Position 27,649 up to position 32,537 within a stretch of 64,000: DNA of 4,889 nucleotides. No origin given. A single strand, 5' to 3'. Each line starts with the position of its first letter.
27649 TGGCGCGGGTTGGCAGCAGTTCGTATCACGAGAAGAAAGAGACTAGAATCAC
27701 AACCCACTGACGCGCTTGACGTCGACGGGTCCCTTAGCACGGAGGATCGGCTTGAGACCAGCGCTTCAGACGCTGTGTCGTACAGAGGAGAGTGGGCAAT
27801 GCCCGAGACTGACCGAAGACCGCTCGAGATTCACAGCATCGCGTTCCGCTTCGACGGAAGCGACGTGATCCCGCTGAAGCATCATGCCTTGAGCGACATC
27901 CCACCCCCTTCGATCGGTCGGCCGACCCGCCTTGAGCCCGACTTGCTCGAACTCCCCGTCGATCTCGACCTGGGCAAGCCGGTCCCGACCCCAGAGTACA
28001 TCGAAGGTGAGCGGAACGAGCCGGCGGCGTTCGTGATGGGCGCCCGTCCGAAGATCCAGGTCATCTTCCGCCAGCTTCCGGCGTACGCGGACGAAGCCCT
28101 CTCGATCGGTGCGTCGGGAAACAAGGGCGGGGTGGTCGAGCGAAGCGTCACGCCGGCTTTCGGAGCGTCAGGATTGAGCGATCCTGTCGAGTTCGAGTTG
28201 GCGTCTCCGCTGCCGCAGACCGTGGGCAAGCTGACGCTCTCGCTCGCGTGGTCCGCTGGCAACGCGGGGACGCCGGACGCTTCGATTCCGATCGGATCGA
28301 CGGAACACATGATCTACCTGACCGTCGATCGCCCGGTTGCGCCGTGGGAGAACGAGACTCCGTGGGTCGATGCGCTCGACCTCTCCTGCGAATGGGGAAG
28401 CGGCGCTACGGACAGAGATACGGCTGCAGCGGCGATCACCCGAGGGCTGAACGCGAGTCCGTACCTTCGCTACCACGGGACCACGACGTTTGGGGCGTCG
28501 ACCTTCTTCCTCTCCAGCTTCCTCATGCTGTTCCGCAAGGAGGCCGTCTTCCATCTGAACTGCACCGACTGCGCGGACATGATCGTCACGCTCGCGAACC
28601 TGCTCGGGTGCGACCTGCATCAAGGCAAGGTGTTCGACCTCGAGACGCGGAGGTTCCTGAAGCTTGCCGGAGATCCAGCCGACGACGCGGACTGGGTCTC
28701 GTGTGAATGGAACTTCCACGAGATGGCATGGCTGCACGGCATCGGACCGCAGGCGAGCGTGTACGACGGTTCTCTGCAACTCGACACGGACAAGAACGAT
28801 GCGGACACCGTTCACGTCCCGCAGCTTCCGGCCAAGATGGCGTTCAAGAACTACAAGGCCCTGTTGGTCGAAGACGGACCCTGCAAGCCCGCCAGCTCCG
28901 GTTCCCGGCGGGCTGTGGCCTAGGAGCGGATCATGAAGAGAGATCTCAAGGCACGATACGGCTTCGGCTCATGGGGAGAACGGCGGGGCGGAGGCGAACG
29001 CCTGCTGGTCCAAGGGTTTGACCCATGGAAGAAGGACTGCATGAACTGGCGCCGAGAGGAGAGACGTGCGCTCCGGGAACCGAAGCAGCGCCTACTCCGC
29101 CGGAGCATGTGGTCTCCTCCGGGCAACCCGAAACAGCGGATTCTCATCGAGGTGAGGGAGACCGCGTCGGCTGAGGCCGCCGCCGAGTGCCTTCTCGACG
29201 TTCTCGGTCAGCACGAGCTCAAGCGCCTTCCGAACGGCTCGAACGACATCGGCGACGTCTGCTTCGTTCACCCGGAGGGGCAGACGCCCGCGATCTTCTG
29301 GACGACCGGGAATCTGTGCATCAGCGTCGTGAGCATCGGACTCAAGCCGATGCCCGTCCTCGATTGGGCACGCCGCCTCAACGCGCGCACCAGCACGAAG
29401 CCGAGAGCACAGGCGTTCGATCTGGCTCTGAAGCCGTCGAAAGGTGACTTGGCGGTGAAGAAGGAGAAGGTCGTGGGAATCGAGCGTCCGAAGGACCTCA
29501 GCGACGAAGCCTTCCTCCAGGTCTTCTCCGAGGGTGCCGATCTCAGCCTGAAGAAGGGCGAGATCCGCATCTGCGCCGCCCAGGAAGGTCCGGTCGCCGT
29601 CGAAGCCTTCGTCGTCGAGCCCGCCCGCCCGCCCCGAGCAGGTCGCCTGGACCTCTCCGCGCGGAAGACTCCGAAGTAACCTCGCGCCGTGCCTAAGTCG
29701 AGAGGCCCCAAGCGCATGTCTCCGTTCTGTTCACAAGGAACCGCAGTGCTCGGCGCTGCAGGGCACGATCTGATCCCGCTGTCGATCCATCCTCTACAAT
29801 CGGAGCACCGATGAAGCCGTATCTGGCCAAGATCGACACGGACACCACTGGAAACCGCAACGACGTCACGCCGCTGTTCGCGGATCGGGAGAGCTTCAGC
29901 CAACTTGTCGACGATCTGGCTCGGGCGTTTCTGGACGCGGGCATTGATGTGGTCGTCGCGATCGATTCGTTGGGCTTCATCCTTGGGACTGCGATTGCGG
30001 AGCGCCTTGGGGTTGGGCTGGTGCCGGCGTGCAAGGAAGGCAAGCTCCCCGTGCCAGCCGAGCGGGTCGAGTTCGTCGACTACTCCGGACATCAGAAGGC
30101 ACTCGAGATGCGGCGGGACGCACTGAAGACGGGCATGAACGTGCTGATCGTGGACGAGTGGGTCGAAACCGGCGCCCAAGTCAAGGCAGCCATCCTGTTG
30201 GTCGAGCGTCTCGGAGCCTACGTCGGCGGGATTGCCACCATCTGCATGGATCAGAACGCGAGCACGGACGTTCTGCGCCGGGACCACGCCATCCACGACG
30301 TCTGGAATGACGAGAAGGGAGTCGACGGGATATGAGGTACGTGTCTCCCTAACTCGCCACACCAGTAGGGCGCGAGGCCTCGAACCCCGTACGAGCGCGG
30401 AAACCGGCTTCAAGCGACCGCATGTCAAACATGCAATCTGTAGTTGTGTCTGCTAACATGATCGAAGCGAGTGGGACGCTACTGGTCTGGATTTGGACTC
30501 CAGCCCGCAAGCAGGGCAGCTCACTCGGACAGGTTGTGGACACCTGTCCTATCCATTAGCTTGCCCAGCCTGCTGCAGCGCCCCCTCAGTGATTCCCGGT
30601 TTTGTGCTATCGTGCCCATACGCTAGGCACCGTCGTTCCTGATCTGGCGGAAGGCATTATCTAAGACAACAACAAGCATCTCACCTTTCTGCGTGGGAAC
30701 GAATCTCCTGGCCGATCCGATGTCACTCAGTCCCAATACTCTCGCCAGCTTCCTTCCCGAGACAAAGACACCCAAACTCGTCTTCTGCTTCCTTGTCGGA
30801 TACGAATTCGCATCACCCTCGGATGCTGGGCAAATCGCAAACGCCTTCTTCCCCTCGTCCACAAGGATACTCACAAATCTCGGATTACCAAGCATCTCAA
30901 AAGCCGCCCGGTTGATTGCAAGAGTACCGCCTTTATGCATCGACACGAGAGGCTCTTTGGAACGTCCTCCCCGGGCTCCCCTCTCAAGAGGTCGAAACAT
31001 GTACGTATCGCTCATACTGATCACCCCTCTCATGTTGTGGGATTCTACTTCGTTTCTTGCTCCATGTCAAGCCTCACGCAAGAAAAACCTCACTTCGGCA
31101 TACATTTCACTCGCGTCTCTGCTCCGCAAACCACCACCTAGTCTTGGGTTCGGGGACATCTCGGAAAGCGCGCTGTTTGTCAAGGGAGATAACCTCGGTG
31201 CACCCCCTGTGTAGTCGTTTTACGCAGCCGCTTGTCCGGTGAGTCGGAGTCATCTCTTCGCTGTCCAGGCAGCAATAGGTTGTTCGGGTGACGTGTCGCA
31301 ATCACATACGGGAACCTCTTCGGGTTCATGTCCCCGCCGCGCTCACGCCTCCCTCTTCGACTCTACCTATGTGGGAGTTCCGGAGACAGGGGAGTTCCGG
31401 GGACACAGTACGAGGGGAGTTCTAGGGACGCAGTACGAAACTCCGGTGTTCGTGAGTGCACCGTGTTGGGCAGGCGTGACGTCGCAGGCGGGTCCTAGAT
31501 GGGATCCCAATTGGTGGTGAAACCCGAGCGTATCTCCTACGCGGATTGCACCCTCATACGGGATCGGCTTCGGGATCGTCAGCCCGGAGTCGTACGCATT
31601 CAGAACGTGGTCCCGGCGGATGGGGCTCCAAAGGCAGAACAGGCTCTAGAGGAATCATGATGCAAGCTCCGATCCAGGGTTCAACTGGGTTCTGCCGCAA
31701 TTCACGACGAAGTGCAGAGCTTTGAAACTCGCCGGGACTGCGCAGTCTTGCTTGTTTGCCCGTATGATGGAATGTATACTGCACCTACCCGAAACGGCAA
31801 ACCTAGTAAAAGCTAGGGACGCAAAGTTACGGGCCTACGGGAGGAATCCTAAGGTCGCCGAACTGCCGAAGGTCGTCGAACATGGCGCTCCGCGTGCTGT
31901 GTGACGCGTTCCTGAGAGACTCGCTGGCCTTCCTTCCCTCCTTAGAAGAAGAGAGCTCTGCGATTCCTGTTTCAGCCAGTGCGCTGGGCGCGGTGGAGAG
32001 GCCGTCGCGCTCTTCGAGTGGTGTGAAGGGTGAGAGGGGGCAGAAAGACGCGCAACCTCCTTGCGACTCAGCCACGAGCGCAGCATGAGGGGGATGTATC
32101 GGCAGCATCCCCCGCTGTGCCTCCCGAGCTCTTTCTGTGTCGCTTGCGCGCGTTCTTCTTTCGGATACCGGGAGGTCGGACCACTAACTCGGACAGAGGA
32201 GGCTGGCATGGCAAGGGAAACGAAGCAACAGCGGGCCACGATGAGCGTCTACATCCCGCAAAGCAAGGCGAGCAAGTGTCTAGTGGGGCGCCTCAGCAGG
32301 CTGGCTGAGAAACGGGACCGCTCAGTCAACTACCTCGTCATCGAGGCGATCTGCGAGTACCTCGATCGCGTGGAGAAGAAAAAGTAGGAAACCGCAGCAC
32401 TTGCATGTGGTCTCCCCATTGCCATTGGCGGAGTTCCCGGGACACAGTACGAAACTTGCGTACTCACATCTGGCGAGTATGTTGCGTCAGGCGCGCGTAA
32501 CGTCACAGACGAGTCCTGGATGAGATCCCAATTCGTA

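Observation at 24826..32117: Two ~380-bp direct repeats (A1 24826-25198, A2 31734-32117) bracket ~6.5 kb of accessory genes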

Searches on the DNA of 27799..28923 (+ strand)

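Call 32: search_rna_families(sources=[L007, L010, L011, L014], threshold=gathering)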
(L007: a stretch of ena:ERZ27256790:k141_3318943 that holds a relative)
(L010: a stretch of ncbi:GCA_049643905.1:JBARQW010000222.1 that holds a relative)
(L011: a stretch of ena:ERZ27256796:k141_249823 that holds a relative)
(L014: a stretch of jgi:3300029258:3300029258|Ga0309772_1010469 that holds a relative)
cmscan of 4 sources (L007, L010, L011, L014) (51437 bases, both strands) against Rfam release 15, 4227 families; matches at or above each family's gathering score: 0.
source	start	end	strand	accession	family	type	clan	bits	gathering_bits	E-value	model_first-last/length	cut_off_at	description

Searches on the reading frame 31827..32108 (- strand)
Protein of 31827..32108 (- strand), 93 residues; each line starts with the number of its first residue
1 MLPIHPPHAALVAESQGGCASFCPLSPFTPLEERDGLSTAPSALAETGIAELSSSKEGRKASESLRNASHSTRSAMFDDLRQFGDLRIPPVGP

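Call 43: find_homologous_proteins(query=window:31827-32108:-, max_evalue=10)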
Query window:31827-32108:- (93 aa): 1 proteins with E <= 10 among 2 candidates.
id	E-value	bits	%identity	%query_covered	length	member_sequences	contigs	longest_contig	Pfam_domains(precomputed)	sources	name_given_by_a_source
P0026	2.3e-53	196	99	100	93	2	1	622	-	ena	-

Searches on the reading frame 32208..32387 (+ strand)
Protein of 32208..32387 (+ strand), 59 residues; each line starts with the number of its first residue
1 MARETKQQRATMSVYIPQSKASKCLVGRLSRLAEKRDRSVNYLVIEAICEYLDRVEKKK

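Call 11: search_protein_families(library=pfam, proteins=[window:32208-32387:+], max_evalue=0.01)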
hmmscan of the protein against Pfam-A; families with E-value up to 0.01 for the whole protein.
window:32208-32387:+ (59 aa): 1 family
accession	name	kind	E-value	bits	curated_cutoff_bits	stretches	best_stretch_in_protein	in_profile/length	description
PF01402.27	RHH_1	-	0.0024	18.2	20.5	1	25-54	10-39/39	Ribbon-helix-helix protein, copG family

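Call 37: search_protein_families(library=padloc, proteins=[window:32208-32387:+], max_evalue=0.01)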
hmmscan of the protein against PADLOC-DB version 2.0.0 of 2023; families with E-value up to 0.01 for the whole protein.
window:32208-32387:+ (59 aa): 0 families

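Call 56: find_related_loci(query=A4, collection=metagenome_contigs, flank=3000)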
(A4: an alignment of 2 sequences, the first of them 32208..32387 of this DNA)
Query A4 (59 aa) in metagenome_contigs; peptide patterns used: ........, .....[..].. (x = any residue, [..] = any of these).
472 stretches matched a pattern; 15 encode a relative of the query (tblastn E <= 1e-3); 15 distinct loci.
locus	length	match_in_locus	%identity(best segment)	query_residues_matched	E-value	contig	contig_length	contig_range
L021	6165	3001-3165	60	4-58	9e-20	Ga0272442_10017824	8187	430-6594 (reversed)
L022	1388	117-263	63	10-58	8e-18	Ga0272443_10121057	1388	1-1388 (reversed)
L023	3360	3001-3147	63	10-58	1e-17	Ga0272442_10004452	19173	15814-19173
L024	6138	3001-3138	65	12-57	3e-17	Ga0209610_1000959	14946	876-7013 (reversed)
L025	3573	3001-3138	65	12-57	3e-17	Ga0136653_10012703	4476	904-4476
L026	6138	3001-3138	65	12-57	3e-17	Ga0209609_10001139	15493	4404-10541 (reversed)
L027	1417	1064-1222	62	6-58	9e-17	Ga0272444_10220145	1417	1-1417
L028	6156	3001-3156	60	6-57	4e-16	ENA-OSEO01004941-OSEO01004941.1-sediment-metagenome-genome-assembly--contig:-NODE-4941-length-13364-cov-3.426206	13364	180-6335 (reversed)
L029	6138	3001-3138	63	12-57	3e-15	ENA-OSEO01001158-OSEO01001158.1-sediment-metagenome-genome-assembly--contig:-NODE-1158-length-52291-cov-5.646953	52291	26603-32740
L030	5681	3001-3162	57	1-56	5e-15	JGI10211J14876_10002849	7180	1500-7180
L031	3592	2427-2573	57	6-54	9e-14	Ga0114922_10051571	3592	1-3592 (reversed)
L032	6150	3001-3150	54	7-56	2e-13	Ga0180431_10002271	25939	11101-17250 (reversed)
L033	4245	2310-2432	63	12-52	4e-13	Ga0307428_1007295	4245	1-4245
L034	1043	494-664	54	1-59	2e-12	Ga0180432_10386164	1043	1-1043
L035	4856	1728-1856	48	11-58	4e-6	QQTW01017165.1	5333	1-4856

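Call 91: search_protein_families(library=ncbifam, proteins=[window:32208-32387:+], max_evalue=1)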
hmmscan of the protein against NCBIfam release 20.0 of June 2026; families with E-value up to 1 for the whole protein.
window:32208-32387:+ (59 aa): 1 family
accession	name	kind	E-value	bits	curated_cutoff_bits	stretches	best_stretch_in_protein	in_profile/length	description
NF048017.1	antitoxin_RelB_like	equivalog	8.6e-06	25.9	50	1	27-56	8-37/70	type II toxin-antitoxin system RelB family antitoxin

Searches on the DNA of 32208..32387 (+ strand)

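Call 57: search_rna_families(sources=[L021, L022, L023, L024, L025, L026, L027, L028, L029, L030, L031, L032, L033, L034, L035], threshold=gathering)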
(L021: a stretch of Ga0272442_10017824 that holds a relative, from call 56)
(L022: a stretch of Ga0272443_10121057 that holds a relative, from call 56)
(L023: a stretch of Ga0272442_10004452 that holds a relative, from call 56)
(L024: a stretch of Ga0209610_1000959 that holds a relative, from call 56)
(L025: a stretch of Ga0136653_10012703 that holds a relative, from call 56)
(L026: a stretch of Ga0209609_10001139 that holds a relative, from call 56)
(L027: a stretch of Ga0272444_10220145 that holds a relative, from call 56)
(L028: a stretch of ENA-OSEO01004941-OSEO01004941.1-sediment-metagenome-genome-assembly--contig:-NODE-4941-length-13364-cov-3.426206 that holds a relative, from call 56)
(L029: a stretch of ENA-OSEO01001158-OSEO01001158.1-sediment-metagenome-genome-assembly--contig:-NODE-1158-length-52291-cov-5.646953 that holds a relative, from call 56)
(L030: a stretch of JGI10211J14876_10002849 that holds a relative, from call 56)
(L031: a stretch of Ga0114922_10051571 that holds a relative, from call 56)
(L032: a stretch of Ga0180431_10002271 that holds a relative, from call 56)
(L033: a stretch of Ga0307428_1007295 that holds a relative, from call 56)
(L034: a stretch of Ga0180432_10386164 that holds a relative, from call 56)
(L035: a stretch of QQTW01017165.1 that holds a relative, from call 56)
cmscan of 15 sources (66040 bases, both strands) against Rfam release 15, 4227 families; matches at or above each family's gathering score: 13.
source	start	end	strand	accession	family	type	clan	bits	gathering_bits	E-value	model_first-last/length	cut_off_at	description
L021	2607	2691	+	RF01051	c-di-GMP-I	Cis-reg; riboswitch;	CL00126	79.2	35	6.7e-14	1-87/87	no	c-di-GMP-I riboswitch aptamer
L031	1994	2078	+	RF01051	c-di-GMP-I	Cis-reg; riboswitch;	CL00126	77.7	35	1.5e-13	1-87/87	no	c-di-GMP-I riboswitch aptamer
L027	624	708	+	RF01051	c-di-GMP-I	Cis-reg; riboswitch;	CL00126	77.4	35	1.8e-13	1-87/87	no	c-di-GMP-I riboswitch aptamer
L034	69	153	+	RF01051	c-di-GMP-I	Cis-reg; riboswitch;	CL00126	77.1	35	2.2e-13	1-87/87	no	c-di-GMP-I riboswitch aptamer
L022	978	1063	-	RF01051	c-di-GMP-I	Cis-reg; riboswitch;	CL00126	71.7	35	4.4e-12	1-87/87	no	c-di-GMP-I riboswitch aptamer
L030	1539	1610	-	RF00005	tRNA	Gene; tRNA;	CL00001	70.9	29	1.9e-13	1-71/71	no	tRNA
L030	1244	1317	-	RF00005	tRNA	Gene; tRNA;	CL00001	67.5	29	1.6e-12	1-71/71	no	tRNA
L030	1329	1402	-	RF00005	tRNA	Gene; tRNA;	CL00001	60.4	29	1.4e-10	1-71/71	no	tRNA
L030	1792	1873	-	RF00005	tRNA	Gene; tRNA;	CL00001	58.5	29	4.6e-10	1-71/71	no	tRNA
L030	1154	1227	-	RF00005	tRNA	Gene; tRNA;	CL00001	58.4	29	5e-10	1-71/71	no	tRNA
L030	1411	1496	-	RF00005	tRNA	Gene; tRNA;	CL00001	57.4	29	9.3e-10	1-71/71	no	tRNA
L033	2052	2125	+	RF00005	tRNA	Gene; tRNA;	CL00001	52.7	29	1.9e-08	1-71/71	no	tRNA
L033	1855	1929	+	RF00005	tRNA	Gene; tRNA;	CL00001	36.4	29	0.00056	1-71/71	no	tRNA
